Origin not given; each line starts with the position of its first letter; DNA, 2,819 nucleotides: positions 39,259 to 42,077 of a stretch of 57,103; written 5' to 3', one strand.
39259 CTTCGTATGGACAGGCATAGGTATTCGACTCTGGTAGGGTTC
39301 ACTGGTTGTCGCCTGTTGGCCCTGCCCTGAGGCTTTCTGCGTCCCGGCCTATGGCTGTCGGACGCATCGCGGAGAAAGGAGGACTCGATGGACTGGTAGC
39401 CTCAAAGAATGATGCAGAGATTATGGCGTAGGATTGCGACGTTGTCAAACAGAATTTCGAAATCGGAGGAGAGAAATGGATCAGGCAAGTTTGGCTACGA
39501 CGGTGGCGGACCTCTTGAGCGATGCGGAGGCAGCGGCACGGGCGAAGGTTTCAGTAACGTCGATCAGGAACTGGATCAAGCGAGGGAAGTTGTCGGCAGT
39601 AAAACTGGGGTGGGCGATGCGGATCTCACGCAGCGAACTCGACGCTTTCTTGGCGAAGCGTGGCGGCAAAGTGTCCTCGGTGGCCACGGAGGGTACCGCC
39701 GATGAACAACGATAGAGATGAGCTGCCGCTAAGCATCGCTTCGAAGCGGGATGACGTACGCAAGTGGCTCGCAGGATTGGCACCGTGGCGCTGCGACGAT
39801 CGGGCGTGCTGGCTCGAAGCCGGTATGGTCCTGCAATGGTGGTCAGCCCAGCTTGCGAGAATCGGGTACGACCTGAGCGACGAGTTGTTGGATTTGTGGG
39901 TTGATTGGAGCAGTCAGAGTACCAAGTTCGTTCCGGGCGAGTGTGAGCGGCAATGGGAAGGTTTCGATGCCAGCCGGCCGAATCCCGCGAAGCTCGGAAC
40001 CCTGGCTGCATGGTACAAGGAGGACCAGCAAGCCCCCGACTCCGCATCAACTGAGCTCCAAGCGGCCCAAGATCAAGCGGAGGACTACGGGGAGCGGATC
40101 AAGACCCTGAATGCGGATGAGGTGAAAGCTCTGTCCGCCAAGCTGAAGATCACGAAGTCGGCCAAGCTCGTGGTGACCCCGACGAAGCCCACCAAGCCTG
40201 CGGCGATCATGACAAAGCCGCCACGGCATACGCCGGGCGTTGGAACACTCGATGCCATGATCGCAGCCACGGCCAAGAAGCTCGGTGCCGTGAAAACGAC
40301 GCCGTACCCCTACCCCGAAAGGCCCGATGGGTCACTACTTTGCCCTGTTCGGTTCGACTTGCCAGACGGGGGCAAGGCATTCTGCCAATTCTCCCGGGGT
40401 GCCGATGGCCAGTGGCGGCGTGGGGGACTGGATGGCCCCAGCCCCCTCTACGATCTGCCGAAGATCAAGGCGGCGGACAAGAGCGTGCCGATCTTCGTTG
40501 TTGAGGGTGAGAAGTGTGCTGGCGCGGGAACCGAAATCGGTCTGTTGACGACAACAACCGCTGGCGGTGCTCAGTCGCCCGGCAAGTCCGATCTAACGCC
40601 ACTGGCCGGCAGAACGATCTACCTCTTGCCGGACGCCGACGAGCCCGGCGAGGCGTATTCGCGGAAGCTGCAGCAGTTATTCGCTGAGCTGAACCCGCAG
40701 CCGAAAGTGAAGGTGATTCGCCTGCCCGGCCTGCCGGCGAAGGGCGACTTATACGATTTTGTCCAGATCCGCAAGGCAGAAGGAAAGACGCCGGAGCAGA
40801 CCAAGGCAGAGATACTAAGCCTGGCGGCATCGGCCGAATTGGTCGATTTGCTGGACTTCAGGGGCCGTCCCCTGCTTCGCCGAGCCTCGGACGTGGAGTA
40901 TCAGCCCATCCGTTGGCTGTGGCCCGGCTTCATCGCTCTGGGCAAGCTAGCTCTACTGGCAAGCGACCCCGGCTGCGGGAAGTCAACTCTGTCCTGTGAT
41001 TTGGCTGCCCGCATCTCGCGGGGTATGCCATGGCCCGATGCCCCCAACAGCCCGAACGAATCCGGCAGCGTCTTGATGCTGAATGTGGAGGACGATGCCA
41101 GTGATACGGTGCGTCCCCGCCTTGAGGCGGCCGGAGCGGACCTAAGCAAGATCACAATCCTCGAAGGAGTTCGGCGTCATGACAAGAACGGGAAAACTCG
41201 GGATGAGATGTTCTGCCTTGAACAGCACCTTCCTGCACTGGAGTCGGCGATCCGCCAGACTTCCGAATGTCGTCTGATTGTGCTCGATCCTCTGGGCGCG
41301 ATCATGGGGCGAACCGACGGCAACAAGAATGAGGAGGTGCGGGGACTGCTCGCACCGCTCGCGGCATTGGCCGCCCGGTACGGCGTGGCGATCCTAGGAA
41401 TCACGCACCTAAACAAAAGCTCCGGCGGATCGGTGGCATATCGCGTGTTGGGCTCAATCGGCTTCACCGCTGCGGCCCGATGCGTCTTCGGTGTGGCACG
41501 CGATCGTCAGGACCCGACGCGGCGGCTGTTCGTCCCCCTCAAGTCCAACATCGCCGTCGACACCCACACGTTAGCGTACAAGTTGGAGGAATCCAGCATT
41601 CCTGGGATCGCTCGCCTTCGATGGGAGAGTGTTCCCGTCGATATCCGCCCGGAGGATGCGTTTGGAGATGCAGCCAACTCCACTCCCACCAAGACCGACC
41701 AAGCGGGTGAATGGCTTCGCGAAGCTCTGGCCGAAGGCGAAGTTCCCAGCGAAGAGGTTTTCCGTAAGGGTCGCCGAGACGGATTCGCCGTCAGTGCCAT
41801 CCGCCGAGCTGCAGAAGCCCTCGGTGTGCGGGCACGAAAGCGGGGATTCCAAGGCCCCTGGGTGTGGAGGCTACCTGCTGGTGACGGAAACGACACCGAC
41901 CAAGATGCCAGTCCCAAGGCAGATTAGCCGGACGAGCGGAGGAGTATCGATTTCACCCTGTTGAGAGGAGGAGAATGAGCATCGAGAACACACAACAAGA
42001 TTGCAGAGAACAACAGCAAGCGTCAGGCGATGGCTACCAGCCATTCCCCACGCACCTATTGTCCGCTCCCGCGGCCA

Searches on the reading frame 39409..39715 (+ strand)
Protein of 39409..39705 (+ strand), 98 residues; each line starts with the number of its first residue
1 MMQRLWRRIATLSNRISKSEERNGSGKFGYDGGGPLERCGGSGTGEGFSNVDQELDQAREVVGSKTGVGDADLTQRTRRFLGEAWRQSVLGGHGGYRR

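Call 14: search_protein_families(library=pfam, proteins=[window:39409-39705:+], max_evalue=0.01)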
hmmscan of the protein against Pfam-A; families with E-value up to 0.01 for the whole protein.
window:39409-39705:+ (98 aa): 0 families

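Call 63: search_protein_families(library=phrogs, proteins=[window:39434-39715:+], max_evalue=0.01)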
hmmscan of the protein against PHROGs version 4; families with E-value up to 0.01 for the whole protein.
window:39434-39715:+ (93 aa): 11 families
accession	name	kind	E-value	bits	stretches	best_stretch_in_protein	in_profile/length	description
phrog_66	-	integration and excision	6.2e-11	43.6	1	10-92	76-159/412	excisionase and transcriptional regulator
phrog_2474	-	transcription regulation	1.7e-05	25.7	1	20-56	41-77/118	MerR-like transcriptional regulator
phrog_10045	-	DNA, RNA and nucleotide metabolism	4.4e-05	24.2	1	18-76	11-70/74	HTH DNA binding protein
phrog_1877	-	DNA, RNA and nucleotide metabolism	0.00011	23.1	1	26-79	59-112/129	DNA binding protein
phrog_6401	-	DNA, RNA and nucleotide metabolism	0.00077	20.3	1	25-78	7-61/64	DNA binding protein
phrog_15534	-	DNA, RNA and nucleotide metabolism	0.00078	21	1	26-75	42-90/93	HTH DNA binding protein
phrog_597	-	DNA, RNA and nucleotide metabolism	0.0011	20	1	10-54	95-140/200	DNA binding protein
phrog_2907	-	integration and excision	0.0012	20.2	1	27-58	6-42/117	excisionase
phrog_1864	-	unknown function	0.0012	19.8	1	14-59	5-52/73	-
phrog_7338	-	unknown function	0.0015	19.7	1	8-75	11-79/87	-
phrog_57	-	head and packaging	0.009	16.9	1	24-76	9-62/199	terminase small subunit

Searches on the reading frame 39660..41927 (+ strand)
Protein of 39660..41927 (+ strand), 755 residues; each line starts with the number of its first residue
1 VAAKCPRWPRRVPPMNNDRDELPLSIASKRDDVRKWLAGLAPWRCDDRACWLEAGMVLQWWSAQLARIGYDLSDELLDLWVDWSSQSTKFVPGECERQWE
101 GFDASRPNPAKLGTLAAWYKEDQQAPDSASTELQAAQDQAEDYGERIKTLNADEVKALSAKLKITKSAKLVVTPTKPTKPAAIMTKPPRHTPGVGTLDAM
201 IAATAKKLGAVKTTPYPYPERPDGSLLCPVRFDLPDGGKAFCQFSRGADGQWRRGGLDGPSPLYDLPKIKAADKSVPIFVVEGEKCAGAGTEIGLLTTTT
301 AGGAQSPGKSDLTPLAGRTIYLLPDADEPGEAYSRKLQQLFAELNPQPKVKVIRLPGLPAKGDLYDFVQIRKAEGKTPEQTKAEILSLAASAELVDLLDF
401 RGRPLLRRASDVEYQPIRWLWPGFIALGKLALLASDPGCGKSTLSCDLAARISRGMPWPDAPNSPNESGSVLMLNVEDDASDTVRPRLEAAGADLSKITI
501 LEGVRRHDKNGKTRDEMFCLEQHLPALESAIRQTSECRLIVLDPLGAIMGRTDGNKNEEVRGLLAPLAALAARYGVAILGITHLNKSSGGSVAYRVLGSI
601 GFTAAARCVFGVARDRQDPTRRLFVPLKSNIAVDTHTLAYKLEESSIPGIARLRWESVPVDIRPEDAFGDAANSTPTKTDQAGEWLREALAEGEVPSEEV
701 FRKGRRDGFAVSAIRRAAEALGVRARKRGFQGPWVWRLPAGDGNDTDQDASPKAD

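Call 13: search_protein_families(library=pfam, proteins=[window:39660-41927:+], max_evalue=0.01)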
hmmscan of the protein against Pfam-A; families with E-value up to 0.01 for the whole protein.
window:39660-41927:+ (755 aa): 3 families
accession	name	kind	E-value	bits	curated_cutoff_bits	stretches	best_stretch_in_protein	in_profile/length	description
PF13481.12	AAA_25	-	5.2e-39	134.3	27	1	409-588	14-194/195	AAA domain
PF08707.16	PriCT_2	-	4.9e-12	46.5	22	1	34-118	2-76/77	Primase C terminal 2 (PriCT-2)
PF03796.21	DnaB_C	-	0.0036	17.2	27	0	428-587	19-181/255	DnaB-like helicase C terminal domain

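Call 25: find_homologous_proteins(query=window:39660-41927:+, max_evalue=1e-10)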
Query window:39660-41927:+ (755 aa): 259 proteins with E <= 1e-10 among 8000 candidates; the best 120 are listed.
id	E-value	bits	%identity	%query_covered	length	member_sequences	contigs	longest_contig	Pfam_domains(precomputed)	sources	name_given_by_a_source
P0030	0.0e+0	1687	100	98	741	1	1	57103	PF08707.17,PF13481.13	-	-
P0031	7.8e-124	433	43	72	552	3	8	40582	PF13481.13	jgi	-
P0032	2.3e-121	425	43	75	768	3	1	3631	PF06745.20,PF13481.13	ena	-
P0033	1.5e-120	422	36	94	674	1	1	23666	PF08707.17,PF13481.13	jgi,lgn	jgi:hypothetical protein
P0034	1.2e-117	412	43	69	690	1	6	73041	PF13481.13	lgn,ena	-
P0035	8.8e-113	396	43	73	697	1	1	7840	PF13481.13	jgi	-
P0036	1.6e-110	389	40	72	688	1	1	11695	PF13362.13,PF13481.13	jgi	jgi:hypothetical protein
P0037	7.5e-109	383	42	68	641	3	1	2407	PF13481.13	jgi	-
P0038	1.6e-106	376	38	72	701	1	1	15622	PF13481.13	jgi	jgi:hypothetical protein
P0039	9.0e-100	353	40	70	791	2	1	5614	PF13481.13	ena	-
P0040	6.2e-99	350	40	69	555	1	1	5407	PF13155.13,PF13481.13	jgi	jgi:energy-coupling factor transporter ATP-binding protein EcfA2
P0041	1.1e-95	340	49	45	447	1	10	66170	PF06745.20,PF13481.13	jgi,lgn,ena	-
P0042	4.3e-94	334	37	69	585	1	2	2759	PF13481.13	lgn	-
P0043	3.4e-93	331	39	63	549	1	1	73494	PF13481.13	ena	-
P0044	4.1e-93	331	40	67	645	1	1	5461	PF13481.13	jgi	jgi:hypothetical protein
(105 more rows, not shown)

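Call 31: find_encoding_contigs(protein=P0033, flank=10000, max_places=2)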
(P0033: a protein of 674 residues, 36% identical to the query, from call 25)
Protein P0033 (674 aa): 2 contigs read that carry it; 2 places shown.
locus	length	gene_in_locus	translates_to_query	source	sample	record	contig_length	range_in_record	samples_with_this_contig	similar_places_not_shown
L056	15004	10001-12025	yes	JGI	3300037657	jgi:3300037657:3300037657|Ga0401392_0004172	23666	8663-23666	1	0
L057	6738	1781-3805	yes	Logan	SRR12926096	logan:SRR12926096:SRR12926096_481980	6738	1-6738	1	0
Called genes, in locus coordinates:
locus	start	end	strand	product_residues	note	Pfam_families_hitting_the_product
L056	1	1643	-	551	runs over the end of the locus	PF02922:CBM_48, PF16561:AMPK1_CBM, PF00128:Alpha-amylase, PF02806:Alpha-amylase_C (weak)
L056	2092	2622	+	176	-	PF05974:DUF892, PF09537:DUF2383 (faint)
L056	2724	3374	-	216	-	PF02581:TMP-TENI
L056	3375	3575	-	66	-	PF02597:ThiS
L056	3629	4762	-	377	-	PF04055:Radical_SAM, PF06968:BATS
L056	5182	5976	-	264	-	PF05690:ThiG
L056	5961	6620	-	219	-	PF00899:ThiF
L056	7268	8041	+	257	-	PF04542:Sigma70_r2, PF04539:Sigma70_r3 (weak), PF08281:Sigma70_r4_2 (weak), PF04545:Sigma70_r4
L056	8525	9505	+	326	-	-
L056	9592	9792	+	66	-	-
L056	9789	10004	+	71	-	PF12728:HTH_17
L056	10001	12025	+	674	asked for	PF08707:PriCT_2, PF13481:AAA_25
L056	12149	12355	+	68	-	-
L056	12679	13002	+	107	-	-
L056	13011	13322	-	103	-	-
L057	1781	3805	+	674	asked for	PF08707:PriCT_2, PF13481:AAA_25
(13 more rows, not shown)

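Call 32: find_encoding_contigs(protein=P0031, flank=10000, max_places=3)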
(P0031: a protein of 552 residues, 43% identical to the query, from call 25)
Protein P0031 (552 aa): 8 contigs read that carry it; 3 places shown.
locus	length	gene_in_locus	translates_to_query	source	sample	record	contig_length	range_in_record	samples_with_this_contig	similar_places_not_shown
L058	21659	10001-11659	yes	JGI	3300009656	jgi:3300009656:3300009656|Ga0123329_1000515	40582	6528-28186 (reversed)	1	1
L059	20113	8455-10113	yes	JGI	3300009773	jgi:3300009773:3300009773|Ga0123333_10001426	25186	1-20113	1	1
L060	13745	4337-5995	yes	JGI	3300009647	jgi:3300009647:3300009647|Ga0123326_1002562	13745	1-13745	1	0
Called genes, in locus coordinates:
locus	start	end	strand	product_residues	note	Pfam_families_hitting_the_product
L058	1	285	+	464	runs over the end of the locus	PF13230:GATase_4 (weak), PF13522:GATase_6, PF13537:GATase_7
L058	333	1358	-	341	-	PF00890:FAD_binding_2 (faint), PF01134:GIDA (faint), PF03486:HI0933_like (faint), PF07992:Pyr_redox_2, PF13738:Pyr_redox_3, PF00070:Pyr_redox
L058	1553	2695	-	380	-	PF00437:T2SSE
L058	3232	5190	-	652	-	PF07944:Beta-AFase-like_GH127_cat, PF20736:Glyco_hydro127M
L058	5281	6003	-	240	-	PF00149:Metallophos, PF12850:Metallophos_2 (weak)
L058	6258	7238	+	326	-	PF01261:AP_endonuc_2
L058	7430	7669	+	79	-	-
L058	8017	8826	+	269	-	-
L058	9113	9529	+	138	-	-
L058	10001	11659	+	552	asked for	PF13481:AAA_25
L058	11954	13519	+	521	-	PF00589:Phage_integrase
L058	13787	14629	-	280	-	PF06778:Chlor_dismutase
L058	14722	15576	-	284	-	PF13489:Methyltransf_23, PF01209:Ubie_methyltran, PF13847:Methyltransf_31, PF08241:Methyltransf_11, PF08242:Methyltransf_12, PF13649:Methyltransf_25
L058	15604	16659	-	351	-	PF00535:Glycos_transf_2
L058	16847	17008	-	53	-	-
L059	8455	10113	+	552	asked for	PF13481:AAA_25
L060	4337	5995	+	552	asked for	PF13481:AAA_25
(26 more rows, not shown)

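Call 33: find_encoding_contigs(protein=P0034, flank=10000, max_places=3)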
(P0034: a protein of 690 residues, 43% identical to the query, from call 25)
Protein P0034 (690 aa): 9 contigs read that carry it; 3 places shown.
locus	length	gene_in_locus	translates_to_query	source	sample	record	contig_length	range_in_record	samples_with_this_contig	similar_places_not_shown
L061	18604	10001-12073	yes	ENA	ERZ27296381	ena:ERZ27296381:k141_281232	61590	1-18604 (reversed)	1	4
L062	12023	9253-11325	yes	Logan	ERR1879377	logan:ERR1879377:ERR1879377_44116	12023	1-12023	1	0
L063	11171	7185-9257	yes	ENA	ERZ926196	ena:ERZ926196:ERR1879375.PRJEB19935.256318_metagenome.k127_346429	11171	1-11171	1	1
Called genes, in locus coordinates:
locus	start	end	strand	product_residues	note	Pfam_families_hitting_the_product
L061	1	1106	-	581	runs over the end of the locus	PF03814:KdpA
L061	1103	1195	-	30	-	PF09604:Potass_KdpF (weak)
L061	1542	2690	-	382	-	PF01757:Acyl_transf_3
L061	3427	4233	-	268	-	-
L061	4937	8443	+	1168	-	PF20464:MmeI_N, PF20465:MmeI_hel, PF20473:MmeI_Mtase, PF20466:MmeI_TRD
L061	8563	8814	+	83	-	-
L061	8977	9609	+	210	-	-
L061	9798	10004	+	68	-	PF12728:HTH_17 (weak)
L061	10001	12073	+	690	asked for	PF13481:AAA_25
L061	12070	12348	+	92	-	PF18563:TubC_N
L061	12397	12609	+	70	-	PF13443:HTH_26, PF01381:HTH_3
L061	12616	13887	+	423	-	PF13102:Phage_int_SAM_5 (weak), PF00589:Phage_integrase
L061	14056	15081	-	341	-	PF01300:Sua5_yciO_yrdC, PF03481:Sua5_C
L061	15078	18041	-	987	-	PF13493:DUF4118 (weak), PF00989:PAS, PF13426:PAS_9, PF08447:PAS_3 (weak), PF13185:GAF_2, PF00512:HisKA, PF02518:HATPase_c, PF00072:Response_reg, +4 more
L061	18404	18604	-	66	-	?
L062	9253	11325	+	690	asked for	PF13481:AAA_25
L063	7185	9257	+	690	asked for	PF13481:AAA_25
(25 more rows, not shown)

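Call 43: search_solved_structures(query=window:39660-41927:+, max_evalue=1)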
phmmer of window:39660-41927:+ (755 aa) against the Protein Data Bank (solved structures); distinct sequences matched with E-value up to 1: 3.
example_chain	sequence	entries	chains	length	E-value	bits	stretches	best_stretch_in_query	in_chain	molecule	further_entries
1g8y_A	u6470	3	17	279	0.0004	22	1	415-588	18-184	REGULATORY PROTEIN REPA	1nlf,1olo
2i5r_A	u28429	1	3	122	0.2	13.1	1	306-344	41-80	Toprim domain-containing protein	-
2fcj_A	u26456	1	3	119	0.21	13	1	309-344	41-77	small TOPRIM domain protein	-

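Call 52: find_related_loci(query=window:39660-41927:+, collection=viral_contigs, flank=10000)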
Query window:39660-41927:+ (755 aa) in viral_contigs; peptide patterns used: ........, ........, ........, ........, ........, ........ (x = any residue, [..] = any of these).
70 stretches matched a pattern; 67 encode a relative of the query (tblastn E <= 1e-3); 67 distinct loci.
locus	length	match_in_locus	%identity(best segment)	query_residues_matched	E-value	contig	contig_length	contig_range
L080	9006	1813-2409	42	196-395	2e-36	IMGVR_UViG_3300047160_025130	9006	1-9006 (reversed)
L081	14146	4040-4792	33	216-474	4e-26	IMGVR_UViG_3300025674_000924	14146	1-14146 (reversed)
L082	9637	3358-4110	33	216-474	4e-26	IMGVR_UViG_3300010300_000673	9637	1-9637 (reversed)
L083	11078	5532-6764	28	257-658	8e-26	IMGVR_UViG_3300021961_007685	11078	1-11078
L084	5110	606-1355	33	216-474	2e-25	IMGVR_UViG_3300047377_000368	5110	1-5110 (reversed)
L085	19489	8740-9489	33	216-474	2e-25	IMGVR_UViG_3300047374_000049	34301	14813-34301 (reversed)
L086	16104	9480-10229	33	216-474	2e-25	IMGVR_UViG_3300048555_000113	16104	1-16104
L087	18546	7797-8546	32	216-474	2e-25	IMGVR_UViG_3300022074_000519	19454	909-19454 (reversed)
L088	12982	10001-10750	32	216-474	2e-25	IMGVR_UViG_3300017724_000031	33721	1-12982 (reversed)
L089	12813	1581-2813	28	257-658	6e-25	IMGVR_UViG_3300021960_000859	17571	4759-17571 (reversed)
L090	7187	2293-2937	35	257-474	1e-24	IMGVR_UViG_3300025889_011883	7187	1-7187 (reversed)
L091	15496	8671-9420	32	216-474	1e-24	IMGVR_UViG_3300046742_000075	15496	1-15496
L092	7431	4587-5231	35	257-474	1e-24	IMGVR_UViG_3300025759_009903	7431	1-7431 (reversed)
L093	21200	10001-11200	26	206-613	3e-24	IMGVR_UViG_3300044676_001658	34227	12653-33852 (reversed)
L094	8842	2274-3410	28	206-588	6e-24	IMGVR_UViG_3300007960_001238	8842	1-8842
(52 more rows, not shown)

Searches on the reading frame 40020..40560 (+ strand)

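Call 83: search_protein_families(library=pfam, proteins=[window:40020-40560:+], max_evalue=10)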
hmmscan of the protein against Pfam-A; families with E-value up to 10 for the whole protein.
window:40020-40560:+ (180 aa): 2 families
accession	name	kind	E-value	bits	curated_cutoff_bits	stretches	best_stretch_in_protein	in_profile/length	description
PF01850.27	PIN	-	0.018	16.1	23.6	1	62-90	78-105/120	PIN domain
PF13088.12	BNR_2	-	0.081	12.7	31.4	1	88-138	109-156/277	BNR repeat-like domain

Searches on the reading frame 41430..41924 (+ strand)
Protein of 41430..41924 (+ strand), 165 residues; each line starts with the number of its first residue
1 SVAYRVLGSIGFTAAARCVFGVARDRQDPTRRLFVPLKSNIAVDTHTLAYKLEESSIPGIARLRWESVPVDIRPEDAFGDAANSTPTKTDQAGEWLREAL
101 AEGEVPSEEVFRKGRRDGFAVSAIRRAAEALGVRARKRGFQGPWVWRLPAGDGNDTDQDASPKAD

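Call 82: search_solved_structures(query=window:41430-41924:+, max_evalue=10)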
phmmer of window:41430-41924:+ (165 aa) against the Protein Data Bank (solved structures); distinct sequences matched with E-value up to 10: 1.
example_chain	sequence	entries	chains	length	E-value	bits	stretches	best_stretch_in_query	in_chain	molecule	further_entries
5le2_A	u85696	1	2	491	0.036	16.9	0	70-113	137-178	DDD_D12_15_D12_15_D12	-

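Call 83: search_protein_families(library=pfam, proteins=[window:41430-41924:+], max_evalue=10)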
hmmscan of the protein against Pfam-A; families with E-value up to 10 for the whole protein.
window:41430-41924:+ (165 aa): 0 families

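Call 89: predict_structure(protein=window:41430-41924:+)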
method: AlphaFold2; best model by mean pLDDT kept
length: 165 residues; sequences in the alignment: 1
mean_pLDDT: 54.4   pTM: 0.35
mean pLDDT of the five models: 54.4, 50.4, 45.9, 45.0, 38.5
residues with pLDDT >= 90: 0; 70-90: 38; 50-70: 49; < 50: 78
segments of 3 or more residues with pLDDT < 50: 1-19, 39-47, 70-84, 132-165
pLDDT, mean of each block of 10 residues (from residue 1): 35 40 61 55 47 64 56 42 56 80 73 84 72 40 36 39 37
secondary structure, 60 per line:
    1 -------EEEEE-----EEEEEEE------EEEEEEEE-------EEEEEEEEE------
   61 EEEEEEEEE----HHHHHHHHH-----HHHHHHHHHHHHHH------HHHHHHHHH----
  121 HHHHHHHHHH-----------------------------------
elements in order: E8-12 E18-24 E31-38 E46-54 E61-69 H74-82 H88-101 H108-116 H121-130

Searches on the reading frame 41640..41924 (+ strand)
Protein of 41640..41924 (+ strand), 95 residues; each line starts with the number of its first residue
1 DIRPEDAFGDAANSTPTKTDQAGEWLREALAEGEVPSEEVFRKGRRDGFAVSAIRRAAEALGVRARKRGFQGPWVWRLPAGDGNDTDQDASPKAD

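Call 120: search_solved_structures(query=A2, max_evalue=10)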
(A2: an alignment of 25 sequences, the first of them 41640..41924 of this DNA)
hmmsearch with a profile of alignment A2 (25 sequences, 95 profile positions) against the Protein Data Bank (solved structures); distinct sequences matched with E-value up to 10: 7.
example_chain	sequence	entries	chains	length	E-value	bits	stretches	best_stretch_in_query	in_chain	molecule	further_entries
5byo_A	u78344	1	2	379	2.2e-05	27.6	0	36-59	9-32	dTor_12x31L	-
4yxz_A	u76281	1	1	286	6.3e-05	26.1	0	36-59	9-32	dTor_9x31L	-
4yxy_A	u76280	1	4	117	0.087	16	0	35-59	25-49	dTor_9x31L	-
1uix_A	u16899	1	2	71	0.4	13.9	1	6-56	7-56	Rho-associated kinase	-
3cwr_A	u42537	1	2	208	0.89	12.8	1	28-56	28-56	Transcriptional regulator, TetR family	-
9v1i_lk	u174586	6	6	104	0.9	12.8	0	46-69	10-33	60S ribosomal protein L36, putative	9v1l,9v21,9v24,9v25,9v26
5le2_A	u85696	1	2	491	2.4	11.4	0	13-43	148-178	DDD_D12_15_D12_15_D12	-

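Call 125: predict_structure(alignment_id=A2)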
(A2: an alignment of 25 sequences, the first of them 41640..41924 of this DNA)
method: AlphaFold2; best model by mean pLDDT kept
length: 95 residues; sequences in the alignment: 25
mean_pLDDT: 81.9   pTM: 0.64
mean pLDDT of the five models: 81.9, 81.7, 81.6, 79.7, 78.1
residues with pLDDT >= 90: 60; 70-90: 6; 50-70: 20; < 50: 9
segments of 3 or more residues with pLDDT < 50: 83-86
pLDDT, mean of each block of 10 residues (from residue 1): 54 73 96 96 97 95 94 94 51 58
secondary structure, 60 per line:
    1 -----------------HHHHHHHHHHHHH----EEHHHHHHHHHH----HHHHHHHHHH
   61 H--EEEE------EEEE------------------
elements in order: H18-30 H37-46 H51-61 E64-67 E74-77

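Call 127: fold_search(model_id=the predicted structure, library=pdb)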
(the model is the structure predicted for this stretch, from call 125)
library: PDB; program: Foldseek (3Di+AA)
matches with E <= 10: 806; with E <= 0.001: 0
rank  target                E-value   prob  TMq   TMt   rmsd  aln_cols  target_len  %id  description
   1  1f9n_A                1.3e-02  1.00  0.46  0.32   3.3        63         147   22  CRYSTAL STRUCTURE OF AHRC, THE ARGININE REPRESSOR/ACTIVATOR PROTEIN FROM BACILLUS SUBTILIS (released 2002-02-27)
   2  1f9n_D                2.3e-02  1.00  0.46  0.32   3.5        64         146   22  CRYSTAL STRUCTURE OF AHRC, THE ARGININE REPRESSOR/ACTIVATOR PROTEIN FROM BACILLUS SUBTILIS (released 2002-02-27)
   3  3mwm_B                5.1e-02  0.99  0.45  0.37   3.6        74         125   20  Graded expression of zinc-responsive genes through two regulatory zinc-binding sites in Zur (released 2011-03-16)
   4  8c7t_A                5.1e-02  0.97  0.44  0.19   5.0        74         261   22  Unliganded transcriptional pleiotropic repressor CodY from Enterococcus faecalis (released 2023-06-28)
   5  8c7o_A                5.4e-02  0.98  0.44  0.19   4.2        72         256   22  Unliganded transcriptional pleiotropic repressor CodY from Staphylococcus aureus (released 2023-06-28)
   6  3mwm_A                5.8e-02  0.99  0.48  0.38   3.5        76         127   20  Graded expression of zinc-responsive genes through two regulatory zinc-binding sites in Zur (released 2011-03-16)
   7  1b4a_A                6.2e-02  0.99  0.46  0.32   3.4        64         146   19  STRUCTURE OF THE ARGININE REPRESSOR FROM BACILLUS STEAROTHERMOPHILUS (released 1999-06-15)
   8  6qpq_B                7.1e-02  0.97  0.44  0.50   4.7        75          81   15  The structure of the cohesin head module elucidates the mechanism of ring opening (released 2020-02-05)
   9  5nhk_A                7.1e-02  0.93  0.48  0.37   9.3        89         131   13  Structure of Ferric uptake regulator from francisella tularensis with Iron (released 2018-05-16)
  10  6i8n_A                7.5e-02  0.99  0.52  0.47   2.4        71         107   11  Crystal structure of LmrR with V15 replaced by unnatural amino acid 4-amino-L-phenylalanine (released 2019-01-02)
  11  1f9n_B                7.5e-02  0.99  0.47  0.32   3.4        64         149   22  CRYSTAL STRUCTURE OF AHRC, THE ARGININE REPRESSOR/ACTIVATOR PROTEIN FROM BACILLUS SUBTILIS (released 2002-02-27)
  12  2o03                  8.1e-02  0.96  0.47  0.37   5.5        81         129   20  Crystal structure of FurB from M. tuberculosis- a Zinc uptake regulator (released 2007-02-13)
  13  5nhk_B                8.1e-02  0.95  0.48  0.37   5.7        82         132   11  Structure of Ferric uptake regulator from francisella tularensis with Iron (released 2018-05-16)
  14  2xig_B                8.1e-02  0.95  0.44  0.31   3.8        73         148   11  The structure of the Helicobacter pylori ferric uptake regulator Fur reveals three functional metal binding sites (released 2011-01-19)
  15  2p5l_D                8.6e-02  0.99  0.49  0.68   2.9        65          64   18  Crystal structure of a dimer of N-terminal domains of AhrC in complex with an 18bp DNA operator site (released 2008-03-11)
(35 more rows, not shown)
